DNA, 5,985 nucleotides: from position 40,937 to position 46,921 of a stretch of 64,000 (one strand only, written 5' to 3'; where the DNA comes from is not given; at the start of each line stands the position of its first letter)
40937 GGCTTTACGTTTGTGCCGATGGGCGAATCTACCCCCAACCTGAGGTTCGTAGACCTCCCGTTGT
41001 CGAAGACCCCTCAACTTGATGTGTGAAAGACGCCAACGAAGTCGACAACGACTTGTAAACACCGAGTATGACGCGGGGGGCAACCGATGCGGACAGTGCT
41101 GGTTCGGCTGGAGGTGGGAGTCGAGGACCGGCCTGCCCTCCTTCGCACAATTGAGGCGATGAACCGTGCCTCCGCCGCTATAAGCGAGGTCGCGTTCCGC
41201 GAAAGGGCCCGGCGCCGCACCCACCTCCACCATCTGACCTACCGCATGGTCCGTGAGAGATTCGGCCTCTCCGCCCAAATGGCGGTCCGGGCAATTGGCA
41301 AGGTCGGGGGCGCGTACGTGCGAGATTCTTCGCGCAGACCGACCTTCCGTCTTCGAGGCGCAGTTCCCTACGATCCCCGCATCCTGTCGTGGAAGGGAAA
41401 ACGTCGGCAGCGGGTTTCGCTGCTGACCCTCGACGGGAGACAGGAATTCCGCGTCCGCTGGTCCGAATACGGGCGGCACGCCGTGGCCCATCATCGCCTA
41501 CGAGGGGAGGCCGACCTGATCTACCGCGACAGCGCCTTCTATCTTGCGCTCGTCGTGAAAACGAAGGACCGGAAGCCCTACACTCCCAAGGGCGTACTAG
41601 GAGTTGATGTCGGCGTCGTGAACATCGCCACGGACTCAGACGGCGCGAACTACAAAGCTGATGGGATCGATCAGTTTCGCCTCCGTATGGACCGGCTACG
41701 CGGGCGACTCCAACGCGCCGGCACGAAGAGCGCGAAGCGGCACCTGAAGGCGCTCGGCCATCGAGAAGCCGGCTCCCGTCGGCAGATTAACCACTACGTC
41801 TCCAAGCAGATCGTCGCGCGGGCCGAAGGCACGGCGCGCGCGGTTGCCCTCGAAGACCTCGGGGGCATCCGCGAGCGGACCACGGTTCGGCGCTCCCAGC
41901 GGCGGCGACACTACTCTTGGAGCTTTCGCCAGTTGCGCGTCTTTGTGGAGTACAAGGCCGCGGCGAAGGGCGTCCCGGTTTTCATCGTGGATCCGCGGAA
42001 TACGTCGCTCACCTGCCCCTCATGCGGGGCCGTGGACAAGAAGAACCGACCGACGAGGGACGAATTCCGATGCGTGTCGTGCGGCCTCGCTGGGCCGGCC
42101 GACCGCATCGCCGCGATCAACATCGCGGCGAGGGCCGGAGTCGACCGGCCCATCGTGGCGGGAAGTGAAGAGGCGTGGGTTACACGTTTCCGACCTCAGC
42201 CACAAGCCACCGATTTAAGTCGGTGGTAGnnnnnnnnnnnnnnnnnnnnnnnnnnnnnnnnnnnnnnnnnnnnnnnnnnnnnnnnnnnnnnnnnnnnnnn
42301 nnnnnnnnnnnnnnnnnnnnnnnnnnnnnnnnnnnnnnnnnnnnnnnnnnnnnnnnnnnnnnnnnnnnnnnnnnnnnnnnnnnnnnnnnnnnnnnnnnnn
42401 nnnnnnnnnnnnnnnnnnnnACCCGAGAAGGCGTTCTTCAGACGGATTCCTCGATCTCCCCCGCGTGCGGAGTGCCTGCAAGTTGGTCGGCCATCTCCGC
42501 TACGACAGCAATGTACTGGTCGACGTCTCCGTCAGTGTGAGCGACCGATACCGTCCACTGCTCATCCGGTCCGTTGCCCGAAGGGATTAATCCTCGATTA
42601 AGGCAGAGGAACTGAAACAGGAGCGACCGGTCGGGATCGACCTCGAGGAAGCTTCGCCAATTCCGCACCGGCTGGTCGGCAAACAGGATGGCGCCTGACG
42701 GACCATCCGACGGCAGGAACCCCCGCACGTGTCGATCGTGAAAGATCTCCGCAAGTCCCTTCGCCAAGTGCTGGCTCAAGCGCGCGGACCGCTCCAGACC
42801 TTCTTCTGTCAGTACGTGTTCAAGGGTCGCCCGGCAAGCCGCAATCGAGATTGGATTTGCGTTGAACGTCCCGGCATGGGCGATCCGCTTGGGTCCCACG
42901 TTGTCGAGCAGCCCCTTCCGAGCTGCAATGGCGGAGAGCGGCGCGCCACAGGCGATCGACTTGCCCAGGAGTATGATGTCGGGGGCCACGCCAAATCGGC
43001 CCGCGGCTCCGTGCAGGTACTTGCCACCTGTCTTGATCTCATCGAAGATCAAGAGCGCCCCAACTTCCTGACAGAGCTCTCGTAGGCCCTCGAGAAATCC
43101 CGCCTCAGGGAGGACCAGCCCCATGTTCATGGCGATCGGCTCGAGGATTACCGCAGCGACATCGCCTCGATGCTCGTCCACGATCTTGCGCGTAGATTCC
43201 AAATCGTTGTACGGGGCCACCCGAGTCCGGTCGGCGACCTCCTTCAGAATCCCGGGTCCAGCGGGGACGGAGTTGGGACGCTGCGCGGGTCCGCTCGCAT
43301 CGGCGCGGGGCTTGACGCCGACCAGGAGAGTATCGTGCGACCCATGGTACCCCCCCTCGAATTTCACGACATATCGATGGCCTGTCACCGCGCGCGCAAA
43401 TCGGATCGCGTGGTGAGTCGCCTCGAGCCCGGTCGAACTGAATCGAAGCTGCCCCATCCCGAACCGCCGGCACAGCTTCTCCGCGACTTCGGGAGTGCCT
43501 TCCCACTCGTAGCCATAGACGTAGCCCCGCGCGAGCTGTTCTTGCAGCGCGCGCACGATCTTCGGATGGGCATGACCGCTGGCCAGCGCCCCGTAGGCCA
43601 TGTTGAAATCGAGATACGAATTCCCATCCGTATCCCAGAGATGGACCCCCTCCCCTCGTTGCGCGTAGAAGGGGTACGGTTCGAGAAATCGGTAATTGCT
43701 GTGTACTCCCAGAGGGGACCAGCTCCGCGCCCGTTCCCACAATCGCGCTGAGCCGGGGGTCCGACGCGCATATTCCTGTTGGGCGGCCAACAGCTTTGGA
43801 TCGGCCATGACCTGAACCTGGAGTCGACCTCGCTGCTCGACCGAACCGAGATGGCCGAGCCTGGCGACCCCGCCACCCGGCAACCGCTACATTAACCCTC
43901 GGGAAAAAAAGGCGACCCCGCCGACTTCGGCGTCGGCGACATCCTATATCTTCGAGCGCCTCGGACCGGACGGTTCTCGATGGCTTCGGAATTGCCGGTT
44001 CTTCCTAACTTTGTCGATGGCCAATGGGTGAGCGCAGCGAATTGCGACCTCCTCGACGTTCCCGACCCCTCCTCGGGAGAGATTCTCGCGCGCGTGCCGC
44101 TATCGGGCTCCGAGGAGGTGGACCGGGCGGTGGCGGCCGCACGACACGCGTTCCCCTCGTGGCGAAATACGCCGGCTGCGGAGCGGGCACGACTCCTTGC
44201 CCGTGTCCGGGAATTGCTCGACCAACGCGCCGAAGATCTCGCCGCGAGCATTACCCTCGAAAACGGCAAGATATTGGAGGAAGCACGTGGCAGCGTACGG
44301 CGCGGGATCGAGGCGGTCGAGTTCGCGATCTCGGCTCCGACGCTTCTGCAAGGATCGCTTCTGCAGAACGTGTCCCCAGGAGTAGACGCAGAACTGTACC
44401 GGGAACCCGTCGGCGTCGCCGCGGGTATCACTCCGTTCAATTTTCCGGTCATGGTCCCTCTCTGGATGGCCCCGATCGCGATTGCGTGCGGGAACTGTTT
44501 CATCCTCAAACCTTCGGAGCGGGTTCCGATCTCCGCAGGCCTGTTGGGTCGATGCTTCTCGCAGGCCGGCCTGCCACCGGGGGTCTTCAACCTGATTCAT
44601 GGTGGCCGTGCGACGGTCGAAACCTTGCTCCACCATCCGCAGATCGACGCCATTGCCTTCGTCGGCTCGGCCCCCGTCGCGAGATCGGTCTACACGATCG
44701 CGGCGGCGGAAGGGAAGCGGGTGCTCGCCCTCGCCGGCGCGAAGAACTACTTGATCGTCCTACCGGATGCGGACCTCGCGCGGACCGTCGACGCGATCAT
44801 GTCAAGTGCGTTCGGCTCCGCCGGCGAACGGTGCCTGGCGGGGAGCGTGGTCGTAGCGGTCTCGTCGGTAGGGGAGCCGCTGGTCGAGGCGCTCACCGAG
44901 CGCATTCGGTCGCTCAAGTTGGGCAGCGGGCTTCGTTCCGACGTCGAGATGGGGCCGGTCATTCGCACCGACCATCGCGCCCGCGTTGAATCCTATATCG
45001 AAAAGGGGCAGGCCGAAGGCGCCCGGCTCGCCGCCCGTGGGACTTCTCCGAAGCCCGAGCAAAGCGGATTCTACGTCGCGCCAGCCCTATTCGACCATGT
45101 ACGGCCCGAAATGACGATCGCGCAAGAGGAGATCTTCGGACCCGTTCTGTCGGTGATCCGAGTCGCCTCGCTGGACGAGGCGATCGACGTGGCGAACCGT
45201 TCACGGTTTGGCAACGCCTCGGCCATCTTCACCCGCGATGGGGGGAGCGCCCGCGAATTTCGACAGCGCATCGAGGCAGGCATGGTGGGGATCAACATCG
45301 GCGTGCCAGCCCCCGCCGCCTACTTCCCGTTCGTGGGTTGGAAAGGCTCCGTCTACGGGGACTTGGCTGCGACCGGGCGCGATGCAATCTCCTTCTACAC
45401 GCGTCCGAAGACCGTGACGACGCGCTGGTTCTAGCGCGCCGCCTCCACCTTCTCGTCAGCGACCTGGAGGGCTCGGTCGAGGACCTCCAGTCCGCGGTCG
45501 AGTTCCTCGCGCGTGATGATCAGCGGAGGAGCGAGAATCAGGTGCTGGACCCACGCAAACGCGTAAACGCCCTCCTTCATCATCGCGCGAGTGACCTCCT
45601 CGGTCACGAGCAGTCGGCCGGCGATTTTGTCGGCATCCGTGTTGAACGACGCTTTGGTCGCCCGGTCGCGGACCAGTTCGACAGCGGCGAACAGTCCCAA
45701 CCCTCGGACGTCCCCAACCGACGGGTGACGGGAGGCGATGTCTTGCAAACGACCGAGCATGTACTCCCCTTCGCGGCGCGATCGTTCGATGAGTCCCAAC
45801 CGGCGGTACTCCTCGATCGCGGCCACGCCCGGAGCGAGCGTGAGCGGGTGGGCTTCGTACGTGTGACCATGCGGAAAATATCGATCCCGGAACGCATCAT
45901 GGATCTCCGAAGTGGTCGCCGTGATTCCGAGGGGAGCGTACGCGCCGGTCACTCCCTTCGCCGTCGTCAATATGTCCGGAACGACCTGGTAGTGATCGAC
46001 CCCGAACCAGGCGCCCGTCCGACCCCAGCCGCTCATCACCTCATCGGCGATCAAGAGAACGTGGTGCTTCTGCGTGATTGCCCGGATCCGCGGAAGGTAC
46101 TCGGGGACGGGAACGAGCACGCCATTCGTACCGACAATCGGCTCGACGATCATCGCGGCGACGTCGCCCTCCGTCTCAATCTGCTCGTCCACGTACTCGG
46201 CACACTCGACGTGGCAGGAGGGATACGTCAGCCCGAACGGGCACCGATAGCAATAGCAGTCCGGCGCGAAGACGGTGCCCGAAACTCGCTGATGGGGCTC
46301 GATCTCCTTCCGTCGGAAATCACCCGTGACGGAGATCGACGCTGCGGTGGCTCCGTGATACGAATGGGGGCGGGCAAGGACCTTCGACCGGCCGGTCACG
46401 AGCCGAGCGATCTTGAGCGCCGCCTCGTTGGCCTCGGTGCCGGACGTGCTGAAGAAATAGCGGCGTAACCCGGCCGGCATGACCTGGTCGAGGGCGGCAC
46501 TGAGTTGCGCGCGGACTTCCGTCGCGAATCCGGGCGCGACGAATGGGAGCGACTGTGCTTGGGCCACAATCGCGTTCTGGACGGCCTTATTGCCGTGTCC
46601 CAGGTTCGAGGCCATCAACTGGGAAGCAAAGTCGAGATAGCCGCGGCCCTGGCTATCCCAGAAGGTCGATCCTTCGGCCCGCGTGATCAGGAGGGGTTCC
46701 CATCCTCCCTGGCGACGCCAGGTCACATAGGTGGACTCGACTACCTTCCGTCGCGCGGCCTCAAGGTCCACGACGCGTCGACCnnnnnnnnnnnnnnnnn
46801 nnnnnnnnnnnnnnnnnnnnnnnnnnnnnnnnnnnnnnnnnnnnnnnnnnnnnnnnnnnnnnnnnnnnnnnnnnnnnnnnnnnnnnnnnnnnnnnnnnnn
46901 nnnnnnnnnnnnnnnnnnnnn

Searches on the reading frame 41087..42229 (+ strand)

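Call 69: search_protein_families(library=pfam, proteins=[window:41087-42229:+], max_evalue=0.0001)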
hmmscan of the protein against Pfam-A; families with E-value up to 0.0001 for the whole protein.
window:41087-42229:+ (380 aa): 1 family
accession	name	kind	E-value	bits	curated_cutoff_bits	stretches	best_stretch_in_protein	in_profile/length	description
PF07282.18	Cas12f1-like_TNB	-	6.9e-19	68.2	26.3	1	280-346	1-60/60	Cas12f1-like, TNB domain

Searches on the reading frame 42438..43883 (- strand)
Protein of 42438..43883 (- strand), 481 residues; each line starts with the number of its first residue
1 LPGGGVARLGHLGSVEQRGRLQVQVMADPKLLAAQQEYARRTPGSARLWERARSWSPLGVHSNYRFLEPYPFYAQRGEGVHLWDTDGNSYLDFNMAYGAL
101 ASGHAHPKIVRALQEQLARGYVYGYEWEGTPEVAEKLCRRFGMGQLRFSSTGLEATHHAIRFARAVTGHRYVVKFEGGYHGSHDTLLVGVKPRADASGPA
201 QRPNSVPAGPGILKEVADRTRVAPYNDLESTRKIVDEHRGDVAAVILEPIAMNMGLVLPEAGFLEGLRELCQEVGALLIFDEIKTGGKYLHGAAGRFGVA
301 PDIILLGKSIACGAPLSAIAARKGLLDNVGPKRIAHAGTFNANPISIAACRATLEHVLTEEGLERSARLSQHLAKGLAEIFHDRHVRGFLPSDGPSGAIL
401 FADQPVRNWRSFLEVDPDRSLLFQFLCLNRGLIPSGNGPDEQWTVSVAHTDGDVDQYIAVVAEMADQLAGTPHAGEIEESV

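Call 102: search_protein_families(library=pfam, proteins=[window:42438-43883:-], max_evalue=0.0001)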
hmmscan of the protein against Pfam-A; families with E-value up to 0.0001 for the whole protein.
window:42438-43883:- (481 aa): 1 family
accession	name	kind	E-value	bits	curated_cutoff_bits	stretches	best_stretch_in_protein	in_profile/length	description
PF00202.27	Aminotran_3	-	4.6e-62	210.4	30.5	1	71-403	10-352/403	Aminotransferase class-III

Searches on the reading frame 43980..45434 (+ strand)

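Call 102: search_protein_families(library=pfam, proteins=[window:43980-45434:+], max_evalue=0.0001)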
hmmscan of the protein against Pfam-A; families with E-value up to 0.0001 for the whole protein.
window:43980-45434:+ (484 aa): 1 family
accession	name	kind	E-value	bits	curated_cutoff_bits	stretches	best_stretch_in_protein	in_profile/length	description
PF00171.27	Aldedh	-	1.3e-151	505.7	23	1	16-479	1-461/461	Aldehyde dehydrogenase family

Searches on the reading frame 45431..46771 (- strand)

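Call 102: search_protein_families(library=pfam, proteins=[window:45431-46771:-], max_evalue=0.0001)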
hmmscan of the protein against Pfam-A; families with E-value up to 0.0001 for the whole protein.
window:45431-46771:- (446 aa): 1 family
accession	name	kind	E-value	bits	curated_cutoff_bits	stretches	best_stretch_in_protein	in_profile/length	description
PF00202.27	Aminotran_3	-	5.7e-85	285.9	30.5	1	26-435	10-403/403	Aminotransferase class-III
